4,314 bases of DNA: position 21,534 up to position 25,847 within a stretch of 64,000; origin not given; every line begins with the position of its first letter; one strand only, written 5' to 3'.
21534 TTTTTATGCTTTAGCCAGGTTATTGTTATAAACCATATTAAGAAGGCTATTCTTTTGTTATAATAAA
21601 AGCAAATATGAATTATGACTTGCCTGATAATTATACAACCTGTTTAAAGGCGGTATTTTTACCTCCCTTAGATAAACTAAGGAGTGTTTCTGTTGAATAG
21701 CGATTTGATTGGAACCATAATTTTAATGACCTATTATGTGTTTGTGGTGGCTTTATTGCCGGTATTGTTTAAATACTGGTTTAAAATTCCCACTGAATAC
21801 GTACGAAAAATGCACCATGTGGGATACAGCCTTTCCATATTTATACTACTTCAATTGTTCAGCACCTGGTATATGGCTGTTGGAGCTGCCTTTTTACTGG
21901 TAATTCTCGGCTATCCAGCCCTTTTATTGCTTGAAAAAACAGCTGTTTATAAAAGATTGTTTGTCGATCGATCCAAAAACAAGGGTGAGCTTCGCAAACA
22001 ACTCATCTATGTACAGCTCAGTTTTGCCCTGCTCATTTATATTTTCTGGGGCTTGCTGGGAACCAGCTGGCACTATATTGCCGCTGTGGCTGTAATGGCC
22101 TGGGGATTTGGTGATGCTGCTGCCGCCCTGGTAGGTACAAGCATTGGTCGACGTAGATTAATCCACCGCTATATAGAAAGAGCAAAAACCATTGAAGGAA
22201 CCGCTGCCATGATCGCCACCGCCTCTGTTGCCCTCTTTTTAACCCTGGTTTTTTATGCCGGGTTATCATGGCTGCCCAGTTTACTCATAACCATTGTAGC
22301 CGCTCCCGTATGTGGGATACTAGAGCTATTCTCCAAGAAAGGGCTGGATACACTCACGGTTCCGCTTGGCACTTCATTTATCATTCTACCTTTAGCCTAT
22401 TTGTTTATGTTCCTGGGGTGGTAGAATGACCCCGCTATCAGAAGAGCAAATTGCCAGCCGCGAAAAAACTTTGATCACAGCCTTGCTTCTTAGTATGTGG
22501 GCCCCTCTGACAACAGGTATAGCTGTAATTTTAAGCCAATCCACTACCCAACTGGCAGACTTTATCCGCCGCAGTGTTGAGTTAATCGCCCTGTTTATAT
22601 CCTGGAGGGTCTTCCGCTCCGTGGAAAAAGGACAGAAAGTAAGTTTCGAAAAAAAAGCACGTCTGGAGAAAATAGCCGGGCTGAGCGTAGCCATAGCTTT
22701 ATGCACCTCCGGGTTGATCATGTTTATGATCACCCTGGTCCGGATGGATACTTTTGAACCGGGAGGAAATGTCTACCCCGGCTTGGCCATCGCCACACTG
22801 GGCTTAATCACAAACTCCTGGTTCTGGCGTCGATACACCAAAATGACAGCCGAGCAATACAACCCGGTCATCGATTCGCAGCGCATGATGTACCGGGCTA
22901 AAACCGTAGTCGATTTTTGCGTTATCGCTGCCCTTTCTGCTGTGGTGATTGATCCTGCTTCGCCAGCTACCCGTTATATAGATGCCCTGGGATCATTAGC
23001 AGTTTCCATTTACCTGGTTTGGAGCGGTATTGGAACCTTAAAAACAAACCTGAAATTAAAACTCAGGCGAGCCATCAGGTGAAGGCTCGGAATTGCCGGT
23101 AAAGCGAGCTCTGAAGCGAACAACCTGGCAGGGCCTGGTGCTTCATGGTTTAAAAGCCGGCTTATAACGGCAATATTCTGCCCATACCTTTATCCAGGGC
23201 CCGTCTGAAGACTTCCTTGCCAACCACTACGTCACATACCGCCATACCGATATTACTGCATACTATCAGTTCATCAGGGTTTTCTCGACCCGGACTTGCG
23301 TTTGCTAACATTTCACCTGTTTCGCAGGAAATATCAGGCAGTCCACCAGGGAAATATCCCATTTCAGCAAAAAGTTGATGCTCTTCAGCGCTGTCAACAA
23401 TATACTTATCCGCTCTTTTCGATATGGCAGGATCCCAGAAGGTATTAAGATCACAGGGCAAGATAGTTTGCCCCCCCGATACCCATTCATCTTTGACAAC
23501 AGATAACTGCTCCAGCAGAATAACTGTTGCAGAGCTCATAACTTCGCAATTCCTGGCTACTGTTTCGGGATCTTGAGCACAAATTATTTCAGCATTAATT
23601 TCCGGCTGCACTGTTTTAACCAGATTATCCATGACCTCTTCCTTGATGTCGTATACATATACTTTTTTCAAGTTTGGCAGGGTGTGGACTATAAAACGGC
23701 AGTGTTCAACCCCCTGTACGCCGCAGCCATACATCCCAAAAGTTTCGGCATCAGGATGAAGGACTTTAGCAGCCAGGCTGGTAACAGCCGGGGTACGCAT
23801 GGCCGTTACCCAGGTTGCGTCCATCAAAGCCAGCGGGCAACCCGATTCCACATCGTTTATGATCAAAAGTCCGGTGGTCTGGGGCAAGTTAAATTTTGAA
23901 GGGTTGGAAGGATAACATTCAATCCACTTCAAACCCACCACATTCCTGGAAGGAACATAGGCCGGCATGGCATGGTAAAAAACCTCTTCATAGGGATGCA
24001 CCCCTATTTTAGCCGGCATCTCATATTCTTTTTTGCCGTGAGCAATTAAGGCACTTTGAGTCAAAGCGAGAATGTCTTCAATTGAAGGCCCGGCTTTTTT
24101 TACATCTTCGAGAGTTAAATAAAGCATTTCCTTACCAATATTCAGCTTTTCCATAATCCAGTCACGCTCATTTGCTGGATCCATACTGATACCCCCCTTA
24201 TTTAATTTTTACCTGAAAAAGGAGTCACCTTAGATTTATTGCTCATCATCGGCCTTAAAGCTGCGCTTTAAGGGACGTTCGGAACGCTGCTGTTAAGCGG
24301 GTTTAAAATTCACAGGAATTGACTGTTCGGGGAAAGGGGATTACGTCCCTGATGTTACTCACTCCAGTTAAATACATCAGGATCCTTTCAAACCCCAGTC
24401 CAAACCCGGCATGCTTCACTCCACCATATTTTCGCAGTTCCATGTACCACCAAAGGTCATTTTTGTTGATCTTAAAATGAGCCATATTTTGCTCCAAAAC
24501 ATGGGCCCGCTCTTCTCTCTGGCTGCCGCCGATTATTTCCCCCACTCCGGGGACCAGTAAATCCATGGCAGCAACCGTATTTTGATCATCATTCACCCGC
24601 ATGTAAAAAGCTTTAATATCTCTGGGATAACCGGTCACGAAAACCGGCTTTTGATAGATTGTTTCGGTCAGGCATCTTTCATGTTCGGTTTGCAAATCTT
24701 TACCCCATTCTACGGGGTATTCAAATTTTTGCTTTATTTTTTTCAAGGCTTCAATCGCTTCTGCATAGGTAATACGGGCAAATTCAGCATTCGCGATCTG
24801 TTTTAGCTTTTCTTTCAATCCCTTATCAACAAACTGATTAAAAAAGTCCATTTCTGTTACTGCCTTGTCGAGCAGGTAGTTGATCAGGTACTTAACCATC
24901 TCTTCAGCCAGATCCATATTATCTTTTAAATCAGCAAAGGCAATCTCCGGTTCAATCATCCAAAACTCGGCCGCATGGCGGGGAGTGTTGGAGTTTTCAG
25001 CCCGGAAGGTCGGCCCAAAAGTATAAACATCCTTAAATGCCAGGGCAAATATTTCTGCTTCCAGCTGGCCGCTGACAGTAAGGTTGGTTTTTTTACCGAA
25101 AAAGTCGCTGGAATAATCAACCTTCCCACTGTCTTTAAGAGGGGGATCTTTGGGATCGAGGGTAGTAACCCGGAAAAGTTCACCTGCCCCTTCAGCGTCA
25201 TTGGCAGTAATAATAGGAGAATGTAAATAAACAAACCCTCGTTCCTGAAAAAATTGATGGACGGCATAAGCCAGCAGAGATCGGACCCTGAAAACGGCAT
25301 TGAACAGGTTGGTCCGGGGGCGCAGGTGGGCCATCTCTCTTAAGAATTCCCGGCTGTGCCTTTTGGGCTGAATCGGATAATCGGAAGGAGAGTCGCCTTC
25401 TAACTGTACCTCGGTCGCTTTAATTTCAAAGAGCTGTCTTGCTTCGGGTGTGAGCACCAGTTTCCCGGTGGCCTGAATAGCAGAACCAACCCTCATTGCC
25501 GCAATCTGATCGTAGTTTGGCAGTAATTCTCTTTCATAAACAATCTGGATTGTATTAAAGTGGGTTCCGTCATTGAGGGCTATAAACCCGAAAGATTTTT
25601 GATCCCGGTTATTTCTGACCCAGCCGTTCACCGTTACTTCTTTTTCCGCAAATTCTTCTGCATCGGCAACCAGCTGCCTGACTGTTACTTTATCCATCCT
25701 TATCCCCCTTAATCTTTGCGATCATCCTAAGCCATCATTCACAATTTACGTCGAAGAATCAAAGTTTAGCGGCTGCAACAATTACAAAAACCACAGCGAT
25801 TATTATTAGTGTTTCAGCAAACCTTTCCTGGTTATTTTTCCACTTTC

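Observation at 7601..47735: Dispersed family of TIR-bounded, nested-palindromic intergenic elements with 8-bp flanking duplications (candidate non-autonomous transposon/MITE)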

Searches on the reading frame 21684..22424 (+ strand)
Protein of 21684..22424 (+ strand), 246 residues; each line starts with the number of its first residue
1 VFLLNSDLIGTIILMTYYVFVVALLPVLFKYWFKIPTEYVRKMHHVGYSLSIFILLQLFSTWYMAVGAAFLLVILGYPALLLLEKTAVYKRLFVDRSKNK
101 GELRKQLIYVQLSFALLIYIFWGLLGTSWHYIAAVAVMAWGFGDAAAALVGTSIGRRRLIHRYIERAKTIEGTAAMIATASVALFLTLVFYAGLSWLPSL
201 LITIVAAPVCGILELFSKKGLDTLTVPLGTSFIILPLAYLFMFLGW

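Call 13: search_protein_families(library=pfam, proteins=[window:21684-22424:+])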
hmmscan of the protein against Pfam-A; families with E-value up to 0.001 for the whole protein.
window:21684-22424:+ (246 aa): 0 families

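Call 89: search_protein_families(library=pfam, proteins=[window:21684-22424:+], max_evalue=0.01)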
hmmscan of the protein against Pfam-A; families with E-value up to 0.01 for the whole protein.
window:21684-22424:+ (246 aa): 0 families

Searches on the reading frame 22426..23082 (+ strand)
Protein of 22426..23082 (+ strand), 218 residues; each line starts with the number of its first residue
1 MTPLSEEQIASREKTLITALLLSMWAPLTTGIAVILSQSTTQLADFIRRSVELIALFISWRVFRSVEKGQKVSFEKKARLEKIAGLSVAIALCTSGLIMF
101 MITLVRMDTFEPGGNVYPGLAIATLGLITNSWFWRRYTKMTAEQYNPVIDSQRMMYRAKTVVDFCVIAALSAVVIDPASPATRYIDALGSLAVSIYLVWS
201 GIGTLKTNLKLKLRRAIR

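Call 33: search_protein_families(library=pfam, proteins=[window:22426-23082:+], max_evalue=0.00001)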
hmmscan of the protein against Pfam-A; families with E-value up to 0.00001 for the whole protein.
window:22426-23082:+ (218 aa): 1 family
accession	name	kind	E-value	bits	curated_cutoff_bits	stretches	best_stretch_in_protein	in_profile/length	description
PF01545.26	Cation_efflux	-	9.1e-13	48.9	26.6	1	17-210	2-195/198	Cation efflux family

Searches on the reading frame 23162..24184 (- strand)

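Call 13: search_protein_families(library=pfam, proteins=[window:23162-24184:-])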
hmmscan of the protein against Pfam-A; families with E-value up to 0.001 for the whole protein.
window:23162-24184:- (340 aa): 1 family
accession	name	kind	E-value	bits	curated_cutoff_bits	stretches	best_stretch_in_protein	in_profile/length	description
PF02423.21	OCD_Mu_crystall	-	3e-45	155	24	1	47-332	29-313/314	Ornithine cyclodeaminase/mu-crystallin family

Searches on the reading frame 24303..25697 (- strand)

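Call 13: search_protein_families(library=pfam, proteins=[window:24303-25697:-])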
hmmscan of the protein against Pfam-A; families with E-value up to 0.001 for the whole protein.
window:24303-25697:- (464 aa): 3 families
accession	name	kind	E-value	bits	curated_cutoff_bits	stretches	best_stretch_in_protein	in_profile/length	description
PF00152.25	tRNA-synt_2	-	9.3e-65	219.1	25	1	119-458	5-307/308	tRNA synthetases class II (D, K and N)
PF01336.31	tRNA_anti-codon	-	9.6e-11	41.9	27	1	21-99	1-74/75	OB-fold nucleic acid binding domain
PF01409.25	tRNA-synt_2d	-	0.00041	20.3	19.8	0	427-452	210-235/246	tRNA synthetases class II core domain (F)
